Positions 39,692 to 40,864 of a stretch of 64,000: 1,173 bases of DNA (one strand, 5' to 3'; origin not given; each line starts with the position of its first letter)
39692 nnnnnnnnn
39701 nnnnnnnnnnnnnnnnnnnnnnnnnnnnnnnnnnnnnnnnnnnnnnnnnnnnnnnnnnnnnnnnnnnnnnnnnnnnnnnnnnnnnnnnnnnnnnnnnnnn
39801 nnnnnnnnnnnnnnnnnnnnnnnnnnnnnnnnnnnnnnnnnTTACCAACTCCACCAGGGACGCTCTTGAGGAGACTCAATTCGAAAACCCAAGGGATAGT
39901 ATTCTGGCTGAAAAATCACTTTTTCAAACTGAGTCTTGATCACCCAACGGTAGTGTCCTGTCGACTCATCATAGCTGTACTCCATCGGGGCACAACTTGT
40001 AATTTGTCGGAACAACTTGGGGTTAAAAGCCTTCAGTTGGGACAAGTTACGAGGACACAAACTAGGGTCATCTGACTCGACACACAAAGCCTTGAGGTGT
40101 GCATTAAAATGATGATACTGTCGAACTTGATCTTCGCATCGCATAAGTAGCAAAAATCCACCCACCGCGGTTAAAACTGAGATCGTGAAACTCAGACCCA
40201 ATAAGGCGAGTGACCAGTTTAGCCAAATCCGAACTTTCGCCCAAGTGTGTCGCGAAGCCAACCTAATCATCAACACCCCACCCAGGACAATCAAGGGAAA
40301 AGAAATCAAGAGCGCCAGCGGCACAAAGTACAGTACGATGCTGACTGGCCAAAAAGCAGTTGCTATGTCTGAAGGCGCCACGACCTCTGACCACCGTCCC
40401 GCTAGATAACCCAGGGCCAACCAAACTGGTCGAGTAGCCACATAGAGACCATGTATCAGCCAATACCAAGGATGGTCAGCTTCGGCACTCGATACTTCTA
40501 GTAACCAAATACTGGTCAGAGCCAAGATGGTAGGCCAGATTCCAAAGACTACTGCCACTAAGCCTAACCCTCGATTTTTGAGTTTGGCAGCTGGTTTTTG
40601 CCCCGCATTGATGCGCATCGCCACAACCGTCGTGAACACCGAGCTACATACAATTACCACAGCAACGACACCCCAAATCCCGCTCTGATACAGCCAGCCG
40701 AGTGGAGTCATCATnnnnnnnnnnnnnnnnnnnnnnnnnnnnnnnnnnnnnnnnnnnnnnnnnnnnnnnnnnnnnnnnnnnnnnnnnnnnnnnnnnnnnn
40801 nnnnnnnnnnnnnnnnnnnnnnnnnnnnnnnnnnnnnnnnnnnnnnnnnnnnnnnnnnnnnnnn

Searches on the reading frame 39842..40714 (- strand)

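Call 3: search_protein_families(library=pfam, proteins=[window:39842-40714:-], max_evalue=0.01)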
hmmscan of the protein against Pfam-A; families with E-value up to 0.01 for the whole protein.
window:39842-40714:- (290 aa): 0 families

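Call 5: search_protein_families(library=ncbifam, proteins=[window:39842-40714:-], max_evalue=0.01)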
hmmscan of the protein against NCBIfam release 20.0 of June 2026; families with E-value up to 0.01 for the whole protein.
window:39842-40714:- (290 aa): 1 family
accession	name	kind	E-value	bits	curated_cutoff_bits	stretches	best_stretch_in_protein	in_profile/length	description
NF045715.1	sulf_resp_HmcB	equivalog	0.00025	20.3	420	1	23-70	234-279/307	sulfate respiration complex iron-sulfur protein HmcB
